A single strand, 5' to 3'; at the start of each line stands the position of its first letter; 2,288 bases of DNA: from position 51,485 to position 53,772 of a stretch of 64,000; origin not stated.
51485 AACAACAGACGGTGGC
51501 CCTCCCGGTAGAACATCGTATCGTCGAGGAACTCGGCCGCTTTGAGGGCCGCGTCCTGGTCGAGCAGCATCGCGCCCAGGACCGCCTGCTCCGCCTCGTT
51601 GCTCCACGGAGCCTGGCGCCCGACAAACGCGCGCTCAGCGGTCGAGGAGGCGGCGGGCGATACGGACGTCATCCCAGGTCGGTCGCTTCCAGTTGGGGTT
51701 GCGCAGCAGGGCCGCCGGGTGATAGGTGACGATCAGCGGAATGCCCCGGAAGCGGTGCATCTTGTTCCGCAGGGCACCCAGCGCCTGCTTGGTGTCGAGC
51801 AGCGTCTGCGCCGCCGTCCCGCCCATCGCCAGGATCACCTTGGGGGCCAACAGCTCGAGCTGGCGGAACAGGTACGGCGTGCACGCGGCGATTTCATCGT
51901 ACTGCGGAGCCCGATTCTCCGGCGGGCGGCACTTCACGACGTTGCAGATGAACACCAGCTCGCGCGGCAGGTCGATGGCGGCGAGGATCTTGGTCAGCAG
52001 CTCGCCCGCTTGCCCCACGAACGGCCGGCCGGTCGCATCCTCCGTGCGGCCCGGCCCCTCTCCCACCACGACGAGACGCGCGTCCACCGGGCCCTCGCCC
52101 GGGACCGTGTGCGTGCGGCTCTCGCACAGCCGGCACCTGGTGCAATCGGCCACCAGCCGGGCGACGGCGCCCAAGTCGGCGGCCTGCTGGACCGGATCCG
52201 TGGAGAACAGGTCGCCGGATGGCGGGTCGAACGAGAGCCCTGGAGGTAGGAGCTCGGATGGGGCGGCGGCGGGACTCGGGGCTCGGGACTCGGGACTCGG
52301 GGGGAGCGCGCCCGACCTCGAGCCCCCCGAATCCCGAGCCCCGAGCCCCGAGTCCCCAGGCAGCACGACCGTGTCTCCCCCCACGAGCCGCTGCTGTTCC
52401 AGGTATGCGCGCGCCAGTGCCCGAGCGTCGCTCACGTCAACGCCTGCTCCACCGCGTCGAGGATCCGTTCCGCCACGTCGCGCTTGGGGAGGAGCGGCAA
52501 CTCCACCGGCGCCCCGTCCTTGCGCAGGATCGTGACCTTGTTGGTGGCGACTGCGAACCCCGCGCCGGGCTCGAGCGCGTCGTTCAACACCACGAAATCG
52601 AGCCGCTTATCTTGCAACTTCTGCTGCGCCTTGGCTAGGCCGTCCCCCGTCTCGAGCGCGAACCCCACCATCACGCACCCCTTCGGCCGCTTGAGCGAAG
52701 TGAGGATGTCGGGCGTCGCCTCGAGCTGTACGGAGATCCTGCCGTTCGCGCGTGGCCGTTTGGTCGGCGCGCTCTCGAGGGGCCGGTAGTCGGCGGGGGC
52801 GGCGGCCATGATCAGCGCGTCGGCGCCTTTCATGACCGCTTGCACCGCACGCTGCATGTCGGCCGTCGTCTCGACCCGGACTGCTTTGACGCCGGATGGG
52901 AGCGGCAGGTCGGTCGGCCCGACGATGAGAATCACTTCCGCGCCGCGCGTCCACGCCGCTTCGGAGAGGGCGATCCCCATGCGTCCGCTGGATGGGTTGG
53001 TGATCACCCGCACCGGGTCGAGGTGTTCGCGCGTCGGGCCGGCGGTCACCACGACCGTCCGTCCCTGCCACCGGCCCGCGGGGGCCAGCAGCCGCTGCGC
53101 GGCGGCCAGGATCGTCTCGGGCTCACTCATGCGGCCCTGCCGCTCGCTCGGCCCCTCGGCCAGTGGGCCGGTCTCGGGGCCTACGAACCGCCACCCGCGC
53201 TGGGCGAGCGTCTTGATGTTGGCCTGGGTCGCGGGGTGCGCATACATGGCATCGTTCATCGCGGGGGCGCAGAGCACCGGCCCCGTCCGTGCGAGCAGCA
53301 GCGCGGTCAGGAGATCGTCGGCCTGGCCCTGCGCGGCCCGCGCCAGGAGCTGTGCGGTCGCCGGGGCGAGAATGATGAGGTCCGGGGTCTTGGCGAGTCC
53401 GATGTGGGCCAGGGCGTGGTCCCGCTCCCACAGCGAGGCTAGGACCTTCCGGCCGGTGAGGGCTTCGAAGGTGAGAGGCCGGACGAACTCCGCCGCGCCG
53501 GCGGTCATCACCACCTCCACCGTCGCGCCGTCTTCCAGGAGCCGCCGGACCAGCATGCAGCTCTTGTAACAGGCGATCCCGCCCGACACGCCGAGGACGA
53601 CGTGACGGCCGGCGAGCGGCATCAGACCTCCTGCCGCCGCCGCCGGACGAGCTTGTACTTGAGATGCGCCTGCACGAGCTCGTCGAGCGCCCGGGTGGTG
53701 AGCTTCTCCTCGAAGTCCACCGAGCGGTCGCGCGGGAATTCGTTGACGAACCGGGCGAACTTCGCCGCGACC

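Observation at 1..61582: A structural class of mirrored tandem-repeat hairpins with at least four unrelated unit sequences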

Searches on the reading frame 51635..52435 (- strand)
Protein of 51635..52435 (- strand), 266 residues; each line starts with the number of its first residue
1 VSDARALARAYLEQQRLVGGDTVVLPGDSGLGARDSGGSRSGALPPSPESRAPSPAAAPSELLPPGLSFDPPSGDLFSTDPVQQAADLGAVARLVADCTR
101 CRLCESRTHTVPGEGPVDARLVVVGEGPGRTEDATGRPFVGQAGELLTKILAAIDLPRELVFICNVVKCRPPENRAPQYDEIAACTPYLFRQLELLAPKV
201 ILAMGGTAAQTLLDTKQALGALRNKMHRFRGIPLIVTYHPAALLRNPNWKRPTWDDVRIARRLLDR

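Call 62: search_protein_families(library=pfam, proteins=[window:51635-52435:-])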
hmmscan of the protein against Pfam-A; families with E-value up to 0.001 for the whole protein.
window:51635-52435:- (266 aa): 1 family
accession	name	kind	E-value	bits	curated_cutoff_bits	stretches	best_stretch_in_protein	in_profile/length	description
PF03167.25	UDG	-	1e-36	126.5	24.3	1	112-256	1-139/141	Uracil DNA glycosylase superfamily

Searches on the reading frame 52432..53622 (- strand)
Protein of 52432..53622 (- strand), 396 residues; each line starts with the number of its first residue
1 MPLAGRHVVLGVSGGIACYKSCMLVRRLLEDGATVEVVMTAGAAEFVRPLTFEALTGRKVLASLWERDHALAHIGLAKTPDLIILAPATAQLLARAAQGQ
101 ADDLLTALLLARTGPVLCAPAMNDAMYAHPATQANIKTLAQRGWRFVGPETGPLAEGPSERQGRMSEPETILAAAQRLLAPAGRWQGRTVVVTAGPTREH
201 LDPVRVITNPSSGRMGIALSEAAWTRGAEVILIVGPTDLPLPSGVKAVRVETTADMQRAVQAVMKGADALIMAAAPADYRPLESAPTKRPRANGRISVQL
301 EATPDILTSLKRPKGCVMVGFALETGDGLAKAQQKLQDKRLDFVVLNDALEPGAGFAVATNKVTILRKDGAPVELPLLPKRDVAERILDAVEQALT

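Call 17: search_protein_families(library=pfam, proteins=[window:52432-53622:-])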
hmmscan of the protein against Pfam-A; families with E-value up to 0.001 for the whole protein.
window:52432-53622:- (396 aa): 2 families
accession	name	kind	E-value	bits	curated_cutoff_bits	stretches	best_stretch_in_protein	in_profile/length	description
PF04127.22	DFP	-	3.2e-63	213.3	22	1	185-366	1-186/186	DNA/pantothenate metabolism flavoprotein C-terminal domain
PF02441.25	Flavoprotein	-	1.2e-27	97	22.7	1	7-174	2-157/162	Flavoprotein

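Call 44: find_related_loci(query=window:52432-53622:-, collection=genome_contigs, flank=10000)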
Query window:52432-53622:- (396 aa) in genome_contigs; peptide patterns used: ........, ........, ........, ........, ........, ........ (x = any residue, [..] = any of these).
228 stretches matched a pattern; 154 encode a relative of the query (tblastn E <= 1e-3); the best 80 are kept; 80 distinct loci.
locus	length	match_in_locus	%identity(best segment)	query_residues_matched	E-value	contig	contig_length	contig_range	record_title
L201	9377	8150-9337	92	1-396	0e+0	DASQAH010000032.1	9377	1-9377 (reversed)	MAG TPA_asm: Gemmatimonadales bacterium isolate SMAG_U11640 k141_228776, whole genome shotgun sequence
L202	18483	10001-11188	91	1-396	0e+0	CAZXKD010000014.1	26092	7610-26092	MAG TPA_asm: uncultured Gemmatimonadaceae bacterium isolate binchicken_co185_110 genome assembly, contig: NODE_2409_leng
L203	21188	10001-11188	86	1-396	0e+0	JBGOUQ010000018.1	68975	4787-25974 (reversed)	MAG: Gemmatimonadota bacterium isolate OBJ_0618_7090110_135 k141_251889_length_68975_cov_130.0000, whole genome shotgun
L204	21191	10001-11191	77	1-396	0e+0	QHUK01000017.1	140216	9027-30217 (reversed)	MAG: Gemmatimonadetes bacterium isolate AG3 14_0919_02_20cm_scaffold_60_curated, whole genome shotgun sequence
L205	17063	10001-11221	76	1-396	0e+0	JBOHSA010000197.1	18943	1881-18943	MAG: Gemmatimonadales bacterium isolate M3-S_metabat2.bin.176 k127_2901005, whole genome shotgun sequence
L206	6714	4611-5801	74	1-396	0e+0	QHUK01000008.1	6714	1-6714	MAG: Gemmatimonadetes bacterium isolate AG3 14_0919_02_20cm_scaffold_13_curated, whole genome shotgun sequence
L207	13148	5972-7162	75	1-396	0e+0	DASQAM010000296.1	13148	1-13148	MAG TPA_asm: Gemmatimonadales bacterium isolate SMAG_U11645 k141_676665, whole genome shotgun sequence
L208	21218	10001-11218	75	1-396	0e+0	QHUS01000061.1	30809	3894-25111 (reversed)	MAG: Gemmatimonadetes bacterium isolate AG22 14_1009_02_40cm_scaffold_611_curated, whole genome shotgun sequence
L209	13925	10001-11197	78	1-396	0e+0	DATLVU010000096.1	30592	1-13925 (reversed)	MAG TPA_asm: Gemmatimonadales bacterium isolate SMAG_U13200 k141_32172, whole genome shotgun sequence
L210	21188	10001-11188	76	1-395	0e+0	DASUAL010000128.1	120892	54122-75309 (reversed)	MAG TPA_asm: Gemmatimonadales bacterium isolate SMAG_U2494 k141_763021, whole genome shotgun sequence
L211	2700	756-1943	74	1-396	0e+0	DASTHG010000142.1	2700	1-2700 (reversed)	MAG TPA_asm: Gemmatimonadales bacterium isolate SMAG_U452 k141_1312242, whole genome shotgun sequence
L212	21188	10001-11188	74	1-396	0e+0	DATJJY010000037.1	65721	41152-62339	MAG TPA_asm: Gemmatimonadales bacterium isolate SMAG_U15578 k141_5322385, whole genome shotgun sequence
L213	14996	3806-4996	75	1-396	0e+0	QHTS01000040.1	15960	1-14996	MAG: Gemmatimonadetes bacterium isolate AG46 14_0903_13_30cm_scaffold_413018_curated, whole genome shotgun sequence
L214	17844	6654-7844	76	1-396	0e+0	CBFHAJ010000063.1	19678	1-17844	MAG TPA_asm: uncultured bacterium isolate SRR21876936_metabat2_14 genome assembly, contig: ERZ27257217.189, whole genome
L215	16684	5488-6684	77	1-396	0e+0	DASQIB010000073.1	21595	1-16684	MAG TPA_asm: Gemmatimonadales bacterium isolate SMAG_U11848 k141_677646, whole genome shotgun sequence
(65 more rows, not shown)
